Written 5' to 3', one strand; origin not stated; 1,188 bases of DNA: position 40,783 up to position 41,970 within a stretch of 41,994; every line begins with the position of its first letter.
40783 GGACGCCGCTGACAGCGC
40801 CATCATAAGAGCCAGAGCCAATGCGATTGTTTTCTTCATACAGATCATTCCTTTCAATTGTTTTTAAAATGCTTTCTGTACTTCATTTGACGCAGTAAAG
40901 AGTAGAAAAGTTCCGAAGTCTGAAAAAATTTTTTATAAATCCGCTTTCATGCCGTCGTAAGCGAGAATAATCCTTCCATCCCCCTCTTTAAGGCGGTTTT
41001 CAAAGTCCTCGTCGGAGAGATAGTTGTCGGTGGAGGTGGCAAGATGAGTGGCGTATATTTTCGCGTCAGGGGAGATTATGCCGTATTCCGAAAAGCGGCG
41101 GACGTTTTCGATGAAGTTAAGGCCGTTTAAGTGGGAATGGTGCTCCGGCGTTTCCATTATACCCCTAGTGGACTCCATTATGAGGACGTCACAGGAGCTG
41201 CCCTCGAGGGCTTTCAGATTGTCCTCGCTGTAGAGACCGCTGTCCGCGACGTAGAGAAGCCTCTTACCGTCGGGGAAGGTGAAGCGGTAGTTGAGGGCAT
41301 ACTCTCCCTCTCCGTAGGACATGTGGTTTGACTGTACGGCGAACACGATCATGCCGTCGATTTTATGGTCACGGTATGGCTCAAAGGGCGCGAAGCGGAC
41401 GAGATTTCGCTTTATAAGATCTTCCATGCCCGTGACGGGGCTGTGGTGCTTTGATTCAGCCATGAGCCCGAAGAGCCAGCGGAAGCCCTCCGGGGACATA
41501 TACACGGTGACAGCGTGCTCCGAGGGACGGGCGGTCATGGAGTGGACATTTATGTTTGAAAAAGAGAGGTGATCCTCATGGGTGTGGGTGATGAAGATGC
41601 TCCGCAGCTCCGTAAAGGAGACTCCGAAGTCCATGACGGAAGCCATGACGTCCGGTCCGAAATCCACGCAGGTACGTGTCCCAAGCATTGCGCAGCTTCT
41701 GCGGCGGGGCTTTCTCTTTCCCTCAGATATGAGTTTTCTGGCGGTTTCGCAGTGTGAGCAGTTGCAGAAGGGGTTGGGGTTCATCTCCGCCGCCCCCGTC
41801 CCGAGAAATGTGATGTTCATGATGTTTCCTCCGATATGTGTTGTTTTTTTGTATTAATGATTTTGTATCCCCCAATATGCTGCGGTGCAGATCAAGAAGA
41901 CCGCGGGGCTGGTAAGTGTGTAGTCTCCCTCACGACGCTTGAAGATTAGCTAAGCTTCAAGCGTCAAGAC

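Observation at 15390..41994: Family of modular, palindrome-rich intergenic repeats filling almost every large gap around the origin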

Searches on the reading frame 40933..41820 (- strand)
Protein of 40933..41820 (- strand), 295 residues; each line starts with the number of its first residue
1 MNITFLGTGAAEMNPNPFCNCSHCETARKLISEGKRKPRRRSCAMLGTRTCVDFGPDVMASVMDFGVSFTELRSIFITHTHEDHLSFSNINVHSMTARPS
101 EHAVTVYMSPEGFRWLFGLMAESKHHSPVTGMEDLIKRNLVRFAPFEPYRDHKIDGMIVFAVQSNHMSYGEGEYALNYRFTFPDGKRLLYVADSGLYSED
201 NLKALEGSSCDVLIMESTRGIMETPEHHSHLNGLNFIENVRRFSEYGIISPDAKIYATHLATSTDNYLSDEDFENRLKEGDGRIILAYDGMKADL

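Call 33: search_protein_families(library=pfam, proteins=[window:40933-41820:-], max_evalue=0.001)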
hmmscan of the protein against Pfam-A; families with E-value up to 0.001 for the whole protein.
window:40933-41820:- (295 aa): 1 family
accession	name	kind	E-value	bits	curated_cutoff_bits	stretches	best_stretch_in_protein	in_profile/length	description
PF12706.13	Lactamase_B_2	-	1.4e-09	38.3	27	1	51-232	4-179/200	Beta-lactamase superfamily domain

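Call 34: find_encoding_contigs(protein=window:40933-41820:-, flank=10000, max_places=6)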
Protein window:40933-41820:- (295 aa): 2 contigs read that carry it; 2 places shown.
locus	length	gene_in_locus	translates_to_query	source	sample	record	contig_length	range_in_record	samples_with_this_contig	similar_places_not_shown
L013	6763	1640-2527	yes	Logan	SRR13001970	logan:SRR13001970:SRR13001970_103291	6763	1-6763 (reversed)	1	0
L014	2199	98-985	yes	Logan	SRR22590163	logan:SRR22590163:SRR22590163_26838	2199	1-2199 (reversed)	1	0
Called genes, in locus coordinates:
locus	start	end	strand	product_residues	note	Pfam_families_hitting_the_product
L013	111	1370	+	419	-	PF02844:GARS_N, PF01071:GARS_A, PF02786:CPSase_L_D2 (weak), PF02222:ATP-grasp (weak), PF02843:GARS_C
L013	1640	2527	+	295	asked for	PF23023:Anti-Pycsar_Apyc1, PF12706:Lactamase_B_2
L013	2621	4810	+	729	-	PF16244:DUF4901 (weak)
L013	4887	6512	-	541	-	-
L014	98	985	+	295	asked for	PF23023:Anti-Pycsar_Apyc1, PF12706:Lactamase_B_2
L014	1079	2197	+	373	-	?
